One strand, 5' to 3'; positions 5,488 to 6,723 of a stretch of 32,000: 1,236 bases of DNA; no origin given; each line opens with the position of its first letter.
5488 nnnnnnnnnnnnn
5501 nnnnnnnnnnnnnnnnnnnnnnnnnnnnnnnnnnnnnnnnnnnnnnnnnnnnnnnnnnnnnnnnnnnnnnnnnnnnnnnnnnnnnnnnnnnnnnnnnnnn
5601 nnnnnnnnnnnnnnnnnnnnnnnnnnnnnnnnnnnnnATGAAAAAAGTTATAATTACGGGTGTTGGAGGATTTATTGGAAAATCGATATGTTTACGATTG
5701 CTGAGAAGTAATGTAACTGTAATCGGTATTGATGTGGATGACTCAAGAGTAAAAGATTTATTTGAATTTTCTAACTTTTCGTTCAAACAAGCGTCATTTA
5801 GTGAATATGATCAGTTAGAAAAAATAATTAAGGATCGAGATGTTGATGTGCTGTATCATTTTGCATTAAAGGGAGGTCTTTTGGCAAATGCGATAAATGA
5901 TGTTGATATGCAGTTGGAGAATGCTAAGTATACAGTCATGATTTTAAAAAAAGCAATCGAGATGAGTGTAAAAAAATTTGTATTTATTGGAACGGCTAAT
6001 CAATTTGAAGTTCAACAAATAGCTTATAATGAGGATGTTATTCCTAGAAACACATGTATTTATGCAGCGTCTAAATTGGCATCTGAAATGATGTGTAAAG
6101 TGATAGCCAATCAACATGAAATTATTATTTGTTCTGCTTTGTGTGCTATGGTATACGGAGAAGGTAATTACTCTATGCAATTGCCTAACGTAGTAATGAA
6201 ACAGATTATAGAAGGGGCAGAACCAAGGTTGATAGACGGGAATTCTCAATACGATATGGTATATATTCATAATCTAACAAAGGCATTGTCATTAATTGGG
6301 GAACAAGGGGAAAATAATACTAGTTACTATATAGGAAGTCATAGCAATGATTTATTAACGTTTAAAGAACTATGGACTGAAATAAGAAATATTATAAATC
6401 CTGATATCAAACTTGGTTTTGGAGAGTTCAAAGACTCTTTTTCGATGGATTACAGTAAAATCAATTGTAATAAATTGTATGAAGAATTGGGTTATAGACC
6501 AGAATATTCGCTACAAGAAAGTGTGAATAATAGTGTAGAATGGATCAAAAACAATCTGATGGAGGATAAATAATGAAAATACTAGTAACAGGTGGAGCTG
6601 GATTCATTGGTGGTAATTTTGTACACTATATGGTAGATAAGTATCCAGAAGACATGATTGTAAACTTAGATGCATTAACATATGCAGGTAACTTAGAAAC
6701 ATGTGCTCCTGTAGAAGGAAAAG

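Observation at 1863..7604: Complete antibiotic-style dTDP-2,6-dideoxy-L-hexose cassette inside a cell-surface polysaccharide locus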

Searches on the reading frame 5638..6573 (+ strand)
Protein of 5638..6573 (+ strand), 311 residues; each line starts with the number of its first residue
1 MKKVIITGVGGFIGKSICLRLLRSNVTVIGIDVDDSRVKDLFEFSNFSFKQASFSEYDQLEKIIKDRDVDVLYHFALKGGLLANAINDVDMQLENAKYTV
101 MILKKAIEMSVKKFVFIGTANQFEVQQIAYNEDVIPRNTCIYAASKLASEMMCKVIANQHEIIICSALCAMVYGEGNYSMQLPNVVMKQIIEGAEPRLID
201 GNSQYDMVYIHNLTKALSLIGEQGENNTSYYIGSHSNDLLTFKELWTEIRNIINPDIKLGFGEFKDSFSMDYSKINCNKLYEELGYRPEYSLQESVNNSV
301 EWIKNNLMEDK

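Call 4: search_protein_families(library=pfam, proteins=[window:5638-6573:+])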
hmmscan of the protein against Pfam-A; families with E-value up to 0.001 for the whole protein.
window:5638-6573:+ (311 aa): 7 families
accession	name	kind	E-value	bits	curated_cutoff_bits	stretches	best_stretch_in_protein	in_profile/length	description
PF01370.27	Epimerase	-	2.5e-32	112.6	20.9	1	4-233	1-240/240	NAD dependent epimerase/dehydratase family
PF16363.11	GDP_Man_Dehyd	-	8.1e-21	75.2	27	1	5-297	1-330/332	GDP-mannose 4,6 dehydratase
PF01073.25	3Beta_HSD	-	7.8e-13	48.5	22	1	5-217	1-225/280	3-beta hydroxysteroid dehydrogenase/isomerase family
PF02719.21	Polysacc_synt_2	-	9.4e-08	32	20.2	1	4-160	1-156/293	Polysaccharide biosynthesis protein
PF04321.23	RmlD_sub_bind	-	9.3e-06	25.4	27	1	3-175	2-154/287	RmlD substrate binding domain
PF00106.31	adh_short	-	1.3e-05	25.2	26.6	0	2-64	1-68/195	short chain dehydrogenase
PF13460.12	NAD_binding_10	-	0.00035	20.9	27.2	1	8-123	1-102/184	NAD(P)H-binding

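Call 5: search_protein_families(library=ncbifam, proteins=[window:5638-6573:+])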
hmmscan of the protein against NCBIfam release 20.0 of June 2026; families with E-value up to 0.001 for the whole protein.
window:5638-6573:+ (311 aa): 23 families
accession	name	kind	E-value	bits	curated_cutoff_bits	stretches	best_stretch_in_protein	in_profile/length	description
TIGR01181.1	dTDP_gluc_dehyt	equivalog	6.1e-25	88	365.1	1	3-306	1-314/321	dTDP-glucose 4,6-dehydratase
TIGR01179.1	galE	equivalog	2.1e-16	59.7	262.3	1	3-159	1-162/332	UDP-glucose 4-epimerase GalE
TIGR03466.1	HpnA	hypoth_equivalog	1.9e-13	50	367.65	1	3-252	2-245/327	hopanoid-associated sugar epimerase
TIGR02622.1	CDP_4_6_dhtase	equivalog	4.3e-13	49.1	278.45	1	2-309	5-336/352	CDP-glucose 4,6-dehydratase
NF011728.1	PRK15181.1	equivalog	2.7e-12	46.3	760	1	2-303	16-337/348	Vi polysaccharide biosynthesis UDP-N-acetylglucosaminuronic acid C-4 epimerase TviC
TIGR02197.1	heptose_epim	equivalog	6.1e-12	45.3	274.6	1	4-305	1-315/316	ADP-glyceromanno-heptose 6-epimerase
NF042423.1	oxyalk_red_Shew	equivalog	2.1e-11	43.5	580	1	2-220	9-225/331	2-alkyl-3-oxoalkanoate reductase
NF007490.0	PRK10084.1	subfamily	4.6e-10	39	649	1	138-306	163-337/361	dTDP-glucose 4,6-dehydratase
NF047922.1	GDPFucSynFcl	equivalog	7.1e-10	38.8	500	1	3-306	4-304/308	GDP-L-fucose synthase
TIGR01746.1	Thioester-redct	subfamily_domain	6.9e-09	35.4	213.35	1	66-269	86-297/371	thioester reductase domain-containing protein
NF007582.0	PRK10217.1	equivalog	8.6e-09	34.9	698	1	1-306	1-334/355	dTDP-glucose 4,6-dehydratase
TIGR04180.1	EDH_00030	hypoth_equivalog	1.5e-08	34.1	475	1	4-259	1-262/297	NAD-dependent 4,6-dehydratase LegB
NF007956.0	PRK10675.1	subfamily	2.1e-08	33.7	394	1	3-153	2-160/338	UDP-glucose 4-epimerase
NF008872.0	PRK11908.1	equivalog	5.7e-08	32.2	294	1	1-156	1-160/349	bifunctional UDP-4-keto-pentose/UDP-xylose synthase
NF042422.1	oxyalk_red_OleD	equivalog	1.2e-07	31.4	580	1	3-216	2-210/329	2-alkyl-3-oxoalkanoate reductase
TIGR01214.1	rmlD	equivalog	0.00076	18.7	224.05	0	3-178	1-159/285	dTDP-4-dehydrorhamnose reductase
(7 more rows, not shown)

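Call 9: search_solved_structures(query=window:5638-6573:+, show_alignments=1)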
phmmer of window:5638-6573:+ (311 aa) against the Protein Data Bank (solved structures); distinct sequences matched with E-value up to 0.001: 62 (the best 60 are shown).
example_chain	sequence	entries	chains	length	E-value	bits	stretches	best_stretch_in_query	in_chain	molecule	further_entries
4zrm_A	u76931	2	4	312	1.7e-17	67.3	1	3-307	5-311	UDP-glucose 4-epimerase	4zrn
6bi4_A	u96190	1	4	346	1.2e-15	61.2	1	3-306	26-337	dTDP-glucose 4,6-dehydratase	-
6zl6_A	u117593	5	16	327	3.6e-14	56.3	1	3-218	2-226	Epimerase domain-containing protein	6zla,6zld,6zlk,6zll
8du1_A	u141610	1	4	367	1.1e-13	54.8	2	141-306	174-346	dTDP-glucose 4,6-dehydratase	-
6zlj_A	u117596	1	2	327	1.3e-13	54.5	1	3-218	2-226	Epimerase domain-containing protein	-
5u4q_A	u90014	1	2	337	3.1e-13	53.2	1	3-305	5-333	dTDP-glucose 4,6-dehydratase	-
2hun_A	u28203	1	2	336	2e-11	47.3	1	3-306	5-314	336aa long hypothetical dTDP-glucose 4,6-dehydratase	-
3ru7_A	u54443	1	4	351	4.8e-11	46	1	4-303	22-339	WbgU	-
3ru9_A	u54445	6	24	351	5.2e-11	46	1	4-303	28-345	WbgU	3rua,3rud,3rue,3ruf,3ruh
3lu1_A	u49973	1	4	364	5.9e-11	45.8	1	4-303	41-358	WbgU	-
1g1a_A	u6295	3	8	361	9e-11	45.2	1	139-306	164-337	DTDP-D-GLUCOSE 4,6-DEHYDRATASE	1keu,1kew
3ruc_A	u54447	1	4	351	1.7e-10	44.3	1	4-303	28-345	WbgU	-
8vr2_A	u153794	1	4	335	5.5e-10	42.6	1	2-307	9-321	NAD-dependent epimerase/dehydratase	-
3ehe_A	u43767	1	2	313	1.4e-09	41.3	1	2-307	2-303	UDP-glucose 4-epimerase (GalE-1)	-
1r6d_A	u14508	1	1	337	1.7e-09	41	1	66-306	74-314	TDP-glucose-4,6-dehydratase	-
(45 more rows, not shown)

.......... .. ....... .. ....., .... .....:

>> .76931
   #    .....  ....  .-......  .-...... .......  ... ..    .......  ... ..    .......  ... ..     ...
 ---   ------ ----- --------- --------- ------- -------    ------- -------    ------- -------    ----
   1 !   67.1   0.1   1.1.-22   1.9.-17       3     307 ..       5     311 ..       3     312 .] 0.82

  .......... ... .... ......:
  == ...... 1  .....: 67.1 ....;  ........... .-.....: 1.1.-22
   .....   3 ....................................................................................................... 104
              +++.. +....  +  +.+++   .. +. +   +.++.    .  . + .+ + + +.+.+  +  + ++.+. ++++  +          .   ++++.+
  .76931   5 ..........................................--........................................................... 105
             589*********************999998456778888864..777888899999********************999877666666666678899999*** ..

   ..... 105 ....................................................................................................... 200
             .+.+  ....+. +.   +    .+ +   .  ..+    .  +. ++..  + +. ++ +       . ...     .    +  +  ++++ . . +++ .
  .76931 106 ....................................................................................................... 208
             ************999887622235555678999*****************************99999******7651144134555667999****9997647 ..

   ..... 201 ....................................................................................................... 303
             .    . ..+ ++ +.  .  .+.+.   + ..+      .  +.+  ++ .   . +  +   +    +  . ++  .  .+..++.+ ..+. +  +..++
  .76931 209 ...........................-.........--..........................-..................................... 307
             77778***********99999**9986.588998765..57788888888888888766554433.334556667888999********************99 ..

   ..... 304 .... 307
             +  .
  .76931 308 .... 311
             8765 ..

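Call 36: find_homologous_proteins(query=window:5638-6573:+, max_evalue=1e-10)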
Query window:5638-6573:+ (311 aa): 112 proteins with E <= 1e-10 among 1035 candidates.
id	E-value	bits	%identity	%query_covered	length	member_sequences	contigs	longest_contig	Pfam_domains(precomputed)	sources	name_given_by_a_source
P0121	1.5e-202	689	100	100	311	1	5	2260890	PF04321.24,PF16363.12,PF02719.22,PF01073.26,PF00106.32,PF01370.28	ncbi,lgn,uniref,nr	ncbi:NAD-dependent epimerase/dehydratase family protein [Tannockella kyphosi]|uniref:NAD-dependent e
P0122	1.0e-81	293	48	98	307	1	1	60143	PF16363.12,PF02719.22,PF01073.26,PF13460.13,PF01370.28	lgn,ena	-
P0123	3.0e-81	291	45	99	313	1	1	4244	PF16363.12,PF01073.26,PF13460.13,PF00106.32,PF01370.28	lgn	-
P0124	1.7e-78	282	44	98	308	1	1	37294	PF16363.12,PF02719.22,PF01073.26,PF13460.13,PF00106.32,PF01370.28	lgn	-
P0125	1.7e-78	282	44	99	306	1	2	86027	PF16363.12,PF01073.26,PF01370.28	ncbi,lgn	ncbi:MAG: NAD(P)-dependent oxidoreductase [Bacillota bacterium]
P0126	8.0e-78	280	43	99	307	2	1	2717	PF16363.12,PF01073.26,PF00106.32,PF01370.28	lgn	-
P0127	1.6e-77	279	44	98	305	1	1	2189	PF04321.24,PF16363.12,PF05368.20,PF01073.26,PF07993.19,PF13460.13,PF00106.32,PF01370.28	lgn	-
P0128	3.6e-77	278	45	98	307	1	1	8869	PF16363.12,PF02719.22,PF01073.26,PF13460.13,PF01370.28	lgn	-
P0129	4.0e-77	278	43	98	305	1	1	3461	PF16363.12,PF05368.20,PF01073.26,PF07993.19,PF13460.13,PF00106.32,PF01370.28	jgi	jgi:nucleoside-diphosphate-sugar epimerase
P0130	1.5e-76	276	42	98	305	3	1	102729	PF04321.24,PF16363.12,PF05368.20,PF01073.26,PF07993.19,PF13460.13,PF00106.32,PF01370.28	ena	-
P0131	2.5e-76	275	43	98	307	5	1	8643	PF16363.12,PF01073.26,PF01370.28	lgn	-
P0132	4.6e-76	274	44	98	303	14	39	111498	PF16363.12,PF01073.26,PF01370.28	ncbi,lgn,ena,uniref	ncbi:NAD(P)-dependent oxidoreductase [Coprobacillus cateniformis]|uniref:NAD-dependent epimerase/deh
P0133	6.5e-76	274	43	98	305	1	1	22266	PF16363.12,PF05368.20,PF01073.26,PF07993.19,PF13460.13,PF00106.32,PF01370.28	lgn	-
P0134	7.8e-76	274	43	97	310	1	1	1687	PF16363.12,PF01073.26,PF07993.19,PF13460.13,PF01370.28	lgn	-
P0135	1.6e-75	273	46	99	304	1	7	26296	PF16363.12,PF01073.26,PF01370.28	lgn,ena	-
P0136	4.4e-75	271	43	98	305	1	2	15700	PF16363.12,PF05368.20,PF01073.26,PF07993.19,PF13460.13,PF00106.32,PF01370.28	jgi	jgi:dTDP-glucose 4,6-dehydratase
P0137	4.8e-75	271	43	99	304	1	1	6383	PF16363.12,PF01370.28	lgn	-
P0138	5.0e-75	271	45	99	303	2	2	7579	PF16363.12,PF01073.26,PF01370.28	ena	-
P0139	5.5e-75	271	45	99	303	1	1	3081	PF16363.12,PF01073.26,PF01370.28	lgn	-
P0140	1.7e-74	269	45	98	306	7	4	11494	PF04321.24,PF16363.12,PF02719.22,PF01073.26,PF13460.13,PF01370.28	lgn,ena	-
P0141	1.9e-74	269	45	99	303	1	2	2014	PF16363.12,PF01073.26,PF01370.28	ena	-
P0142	2.0e-74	269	44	99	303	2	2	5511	PF16363.12,PF01073.26,PF01370.28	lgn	-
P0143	2.5e-74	269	42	98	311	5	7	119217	PF16363.12,PF01370.28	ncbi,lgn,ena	-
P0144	3.3e-74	268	44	98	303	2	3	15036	PF16363.12,PF01073.26,PF07993.19,PF00106.32,PF01370.28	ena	-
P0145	7.6e-74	267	45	99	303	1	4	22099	PF16363.12,PF01073.26,PF01370.28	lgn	-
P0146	1.2e-73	266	43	99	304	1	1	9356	PF16363.12,PF01073.26,PF01370.28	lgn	-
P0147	1.6e-73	266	44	99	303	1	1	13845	PF16363.12,PF01073.26,PF01370.28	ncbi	-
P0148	3.3e-73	265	44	97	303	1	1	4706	PF16363.12,PF01073.26,PF07993.19,PF01370.28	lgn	-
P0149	6.5e-73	264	42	97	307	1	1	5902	PF16363.12,PF05368.20,PF01073.26,PF13460.13,PF00106.32,PF01370.28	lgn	-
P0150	1.0e-72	263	45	99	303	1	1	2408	PF16363.12,PF01073.26,PF01370.28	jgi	jgi:nucleoside-diphosphate-sugar epimerase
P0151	2.2e-72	262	42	98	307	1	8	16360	PF16363.12,PF01370.28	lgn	-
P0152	4.2e-72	261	42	98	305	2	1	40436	PF16363.12,PF01073.26,PF01370.28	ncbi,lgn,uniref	ncbi:NAD-dependent epimerase/dehydratase family protein [Sporofaciens sp. SGI.106]|uniref:NAD-depend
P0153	5.2e-72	261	44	99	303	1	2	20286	PF16363.12,PF01073.26,PF01370.28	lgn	-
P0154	5.6e-72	261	42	97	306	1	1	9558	PF16363.12,PF05368.20,PF01073.26,PF07993.19,PF13460.13,PF00106.32,PF01370.28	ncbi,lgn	ncbi:MAG: NAD(P)-dependent oxidoreductase [Oscillospiraceae bacterium]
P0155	1.9e-71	259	42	98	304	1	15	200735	PF16363.12,PF05368.20,PF01073.26,PF07993.19,PF13460.13,PF01370.28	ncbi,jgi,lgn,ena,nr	ncbi:MAG: NAD(P)-dependent oxidoreductase [Clostridium butyricum]|nr:NAD(P)-dependent oxidoreductase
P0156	4.6e-71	258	42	98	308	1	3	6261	PF16363.12,PF13460.13,PF01370.28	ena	-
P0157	6.1e-71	258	42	98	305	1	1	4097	PF16363.12,PF01073.26,PF01370.28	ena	-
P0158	7.6e-71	257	42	98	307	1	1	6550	PF16363.12,PF01073.26,PF01370.28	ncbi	-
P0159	1.4e-70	256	42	98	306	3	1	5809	PF16363.12,PF01073.26,PF01370.28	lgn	-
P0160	1.8e-70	256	43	99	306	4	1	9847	PF16363.12,PF01073.26,PF01370.28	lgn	-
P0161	2.0e-69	253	41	98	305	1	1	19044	PF16363.12,PF01073.26,PF01370.28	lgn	-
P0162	4.5e-69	251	41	98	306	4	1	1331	PF04321.24,PF16363.12,PF02719.22,PF05368.20,PF01073.26,PF13460.13,PF00106.32,PF01370.28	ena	-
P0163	1.1e-68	250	42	100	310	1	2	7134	PF16363.12,PF01073.26,PF01370.28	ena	-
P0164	1.1e-68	250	42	98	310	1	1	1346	PF16363.12,PF01370.28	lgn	-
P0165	3.0e-68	249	41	98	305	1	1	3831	PF16363.12,PF01073.26,PF13460.13,PF01370.28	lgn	-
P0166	6.5e-68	248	43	99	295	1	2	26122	PF16363.12,PF01073.26,PF01370.28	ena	-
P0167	1.5e-67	246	40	99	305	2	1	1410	PF16363.12,PF05368.20,PF01073.26,PF07993.19,PF13460.13,PF00106.32,PF03435.25,PF01370.28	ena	-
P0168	3.3e-67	245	43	98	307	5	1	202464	PF16363.12,PF01073.26,PF01370.28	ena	-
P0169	1.5e-65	240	41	98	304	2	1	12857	PF16363.12,PF01073.26,PF07993.19,PF01370.28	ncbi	-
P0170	8.6e-65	237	39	99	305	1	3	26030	PF16363.12,PF01073.26,PF13460.13,PF00106.32,PF01370.28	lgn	-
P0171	1.3e-64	237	37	98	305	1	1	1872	PF04321.24,PF16363.12,PF01073.26,PF07993.19,PF13460.13,PF00106.32,PF01370.28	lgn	-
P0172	1.8e-62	230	41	98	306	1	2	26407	PF16363.12,PF05368.20,PF01073.26,PF07993.19,PF13460.13,PF00106.32,PF01370.28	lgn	-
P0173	9.3e-62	227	38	98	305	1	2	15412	PF16363.12,PF05368.20,PF01073.26,PF13460.13,PF01370.28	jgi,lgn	-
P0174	1.2e-61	227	36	99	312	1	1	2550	PF16363.12,PF05368.20,PF01073.26,PF07993.19,PF13460.13,PF01370.28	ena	-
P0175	5.8e-58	215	37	100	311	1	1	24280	PF04321.24,PF16363.12,PF01073.26,PF13460.13,PF01370.28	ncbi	-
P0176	4.4e-57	212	36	99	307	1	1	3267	PF04321.24,PF16363.12,PF01073.26,PF07993.19,PF13460.13,PF01370.28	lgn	-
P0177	5.6e-54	202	37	99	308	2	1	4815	PF16363.12,PF01073.26,PF07993.19,PF13460.13,PF01370.28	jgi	-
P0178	1.2e-52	197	36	99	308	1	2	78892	PF16363.12,PF01073.26,PF07993.19,PF13460.13,PF01370.28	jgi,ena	-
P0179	1.2e-51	194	34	98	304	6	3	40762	PF16363.12,PF05368.20,PF01073.26,PF07993.19,PF13460.13,PF00106.32,PF01370.28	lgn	-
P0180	3.4e-51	193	35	98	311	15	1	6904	PF04321.24,PF16363.12,PF02719.22,PF05368.20,PF01073.26,PF07993.19,PF13460.13,PF00106.32,PF01370.28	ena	-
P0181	1.3e-50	191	35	97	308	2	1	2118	PF16363.12,PF01073.26,PF07993.19,PF13460.13,PF01370.28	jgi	jgi:nucleoside-diphosphate-sugar epimerase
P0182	2.6e-50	190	36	98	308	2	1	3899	PF16363.12,PF01073.26,PF07993.19,PF13460.13,PF01370.28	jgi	-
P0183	5.0e-50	189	36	98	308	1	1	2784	PF16363.12,PF01073.26,PF07993.19,PF13460.13,PF01370.28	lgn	-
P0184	5.4e-50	189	36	98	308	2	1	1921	PF16363.12,PF01073.26,PF07993.19,PF13460.13,PF01370.28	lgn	-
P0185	6.5e-50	188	36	98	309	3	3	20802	PF16363.12,PF01073.26,PF07993.19,PF13460.13,PF01370.28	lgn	-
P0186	1.2e-49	188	35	99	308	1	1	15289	PF16363.12,PF01073.26,PF07993.19,PF13460.13,PF01370.28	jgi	jgi:UDP-glucose 4-epimerase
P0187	5.4e-49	185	33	98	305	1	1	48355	PF16363.12,PF05368.20,PF01073.26,PF07993.19,PF13460.13,PF00106.32,PF01370.28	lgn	-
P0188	5.4e-49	185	36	98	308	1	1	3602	PF16363.12,PF01073.26,PF07993.19,PF13460.13,PF01370.28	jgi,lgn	jgi:nucleoside-diphosphate-sugar epimerase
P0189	1.6e-47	181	32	98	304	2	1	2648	PF04321.24,PF16363.12,PF02719.22,PF05368.20,PF01073.26,PF13460.13,PF00106.32,PF01370.28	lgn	-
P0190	1.6e-47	181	35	98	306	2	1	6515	PF16363.12,PF05368.20,PF01073.26,PF07993.19,PF13460.13,PF01370.28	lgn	-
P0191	4.1e-46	176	34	97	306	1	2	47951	PF04321.24,PF16363.12,PF05368.20,PF01073.26,PF13460.13,PF01370.28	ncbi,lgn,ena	-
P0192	5.7e-46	176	33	98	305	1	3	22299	PF16363.12,PF02719.22,PF05368.20,PF01073.26,PF13460.13,PF00106.32,PF01370.28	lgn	-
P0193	6.7e-46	175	31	98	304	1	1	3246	PF04321.24,PF16363.12,PF02719.22,PF05368.20,PF01073.26,PF13460.13,PF00106.32,PF01370.28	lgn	-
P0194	1.1e-45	175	31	98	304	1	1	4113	PF04321.24,PF16363.12,PF02719.22,PF05368.20,PF01073.26,PF13460.13,PF00106.32,PF01370.28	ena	-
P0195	1.2e-45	175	32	97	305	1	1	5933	PF16363.12,PF05368.20,PF01073.26,PF13460.13,PF00106.32,PF01370.28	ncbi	-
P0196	1.6e-45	174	31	98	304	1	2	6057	PF04321.24,PF16363.12,PF02719.22,PF05368.20,PF01073.26,PF13460.13,PF00106.32,PF01370.28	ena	-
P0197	1.7e-45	174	31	98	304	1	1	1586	PF04321.24,PF16363.12,PF02719.22,PF05368.20,PF01073.26,PF13460.13,PF00106.32,PF01370.28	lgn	-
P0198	1.7e-45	174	31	98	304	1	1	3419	PF04321.24,PF16363.12,PF02719.22,PF05368.20,PF01073.26,PF13460.13,PF00106.32,PF01370.28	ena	-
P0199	2.0e-45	174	31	98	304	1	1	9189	PF04321.24,PF16363.12,PF02719.22,PF05368.20,PF01073.26,PF13460.13,PF00106.32,PF01370.28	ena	-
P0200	2.4e-45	174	31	98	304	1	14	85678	PF04321.24,PF16363.12,PF02719.22,PF05368.20,PF01073.26,PF13460.13,PF00106.32,PF01370.28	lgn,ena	-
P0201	2.4e-45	173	31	98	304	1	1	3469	PF04321.24,PF16363.12,PF02719.22,PF05368.20,PF01073.26,PF13460.13,PF00106.32,PF01370.28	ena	-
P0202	2.5e-45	173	31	98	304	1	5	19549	PF04321.24,PF16363.12,PF02719.22,PF05368.20,PF01073.26,PF13460.13,PF00106.32,PF01370.28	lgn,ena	-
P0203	2.6e-45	173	33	98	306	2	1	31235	PF16363.12,PF05368.20,PF01073.26,PF13460.13,PF00106.32,PF01370.28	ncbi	-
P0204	4.5e-45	173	31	98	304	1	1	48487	PF04321.24,PF16363.12,PF02719.22,PF05368.20,PF01073.26,PF13460.13,PF00106.32,PF01370.28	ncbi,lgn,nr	ncbi:MAG: NAD(P)-dependent oxidoreductase [Lachnospiraceae bacterium]|nr:NAD(P)-dependent oxidoreduc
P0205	4.6e-45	173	31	98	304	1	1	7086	PF04321.24,PF16363.12,PF02719.22,PF05368.20,PF01073.26,PF13460.13,PF00106.32,PF01370.28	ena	-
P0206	8.9e-45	172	31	98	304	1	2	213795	PF16363.12,PF02719.22,PF05368.20,PF01073.26,PF13460.13,PF00106.32,PF01370.28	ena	-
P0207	1.3e-44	171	31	98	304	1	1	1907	PF04321.24,PF16363.12,PF02719.22,PF05368.20,PF01073.26,PF13460.13,PF00106.32,PF01370.28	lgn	-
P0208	4.5e-44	169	31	98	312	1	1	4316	PF16363.12,PF02719.22,PF01073.26,PF13460.13,PF00106.32,PF01370.28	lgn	-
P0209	6.2e-44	169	30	98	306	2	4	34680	PF04321.24,PF16363.12,PF02719.22,PF05368.20,PF01073.26,PF13460.13,PF00106.32,PF01370.28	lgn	-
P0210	7.0e-44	169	31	99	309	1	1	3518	PF16363.12,PF01073.26,PF13460.13,PF00106.32,PF01370.28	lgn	-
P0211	9.3e-44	168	30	98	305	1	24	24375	PF16363.12,PF02719.22,PF01073.26,PF13460.13,PF00106.32,PF01370.28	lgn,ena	-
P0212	1.7e-42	164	30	98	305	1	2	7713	PF16363.12,PF02719.22,PF01073.26,PF13460.13,PF01370.28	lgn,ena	-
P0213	1.6e-41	161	31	98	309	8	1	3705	PF04321.24,PF16363.12,PF02719.22,PF05368.20,PF01073.26,PF13460.13,PF00106.32,PF01370.28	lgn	-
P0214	5.9e-40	156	29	98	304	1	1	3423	PF04321.24,PF16363.12,PF02719.22,PF05368.20,PF01073.26,PF13460.13,PF00106.32,PF01370.28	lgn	-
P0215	2.4e-39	154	31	98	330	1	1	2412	PF16363.12,PF02719.22,PF01370.28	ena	-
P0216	2.0e-38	151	31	98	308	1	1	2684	PF16363.12,PF05368.20,PF01073.26,PF13460.13,PF01370.28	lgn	-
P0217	3.6e-37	147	32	98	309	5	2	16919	PF04321.24,PF16363.12,PF02719.22,PF05368.20,PF01073.26,PF07993.19,PF13460.13,PF01370.28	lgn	-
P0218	7.5e-37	146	31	98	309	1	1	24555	PF16363.12,PF02719.22,PF05368.20,PF01073.26,PF07993.19,PF13460.13,PF01370.28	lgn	-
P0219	2.1e-35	141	32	99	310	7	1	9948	PF04321.24,PF16363.12,PF02719.22,PF05368.20,PF01073.26,PF07993.19,PF13460.13,PF01370.28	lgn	-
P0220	2.4e-35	141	32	98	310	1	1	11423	PF16363.12,PF02719.22,PF05368.20,PF01073.26,PF07993.19,PF13460.13,PF01370.28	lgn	-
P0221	4.7e-34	136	38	68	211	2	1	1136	PF16363.12,PF01073.26,PF07993.19,PF13460.13,PF01370.28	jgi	jgi:nucleoside-diphosphate-sugar epimerase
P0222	6.5e-34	136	30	98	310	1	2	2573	PF04321.24,PF16363.12,PF05368.20,PF01073.26,PF13460.13,PF00106.32,PF01370.28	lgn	-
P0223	1.2e-33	135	31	77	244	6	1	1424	PF04321.24,PF16363.12,PF02719.22,PF05368.20,PF01073.26,PF13460.13,PF00106.32,PF01370.28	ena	-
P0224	2.9e-33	134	31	98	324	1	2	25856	PF16363.12,PF02719.22,PF05368.20,PF01073.26,PF07993.19,PF13460.13,PF01370.28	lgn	-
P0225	3.3e-27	114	29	99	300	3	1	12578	PF16363.12,PF01073.26,PF07993.19,PF01370.28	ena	-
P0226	1.0e-26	112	29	98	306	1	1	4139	PF16363.12,PF05368.20,PF01073.26,PF13460.13,PF01370.28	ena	-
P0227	2.4e-15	75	25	95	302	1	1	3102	PF04321.24,PF16363.12,PF02719.22,PF01073.26,PF13460.13,PF00106.32,PF01370.28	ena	-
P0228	2.0e-11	62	24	97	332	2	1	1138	PF04321.24,PF16363.12,PF02719.22,PF01073.26,PF07993.19,PF13460.13,PF01370.28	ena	-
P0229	5.1e-11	61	24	95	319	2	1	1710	PF04321.24,PF16363.12,PF02719.22,PF05368.20,PF01073.26,PF07993.19,PF13460.13,PF01370.28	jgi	-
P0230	5.7e-11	61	26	98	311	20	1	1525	PF08659.17,PF04321.24,PF16363.12,PF02719.22,PF05368.20,PF01073.26,PF07993.19,PF13460.13,PF00106.32,PF01370.28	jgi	-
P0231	7.6e-11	60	24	98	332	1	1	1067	PF04321.24,PF16363.12,PF02719.22,PF01073.26,PF07993.19,PF13460.13,PF01370.28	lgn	-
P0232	8.4e-11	60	25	96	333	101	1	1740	PF04321.24,PF16363.12,PF02719.22,PF05368.20,PF01073.26,PF07993.19,PF13460.13,PF00106.32,PF01370.28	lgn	-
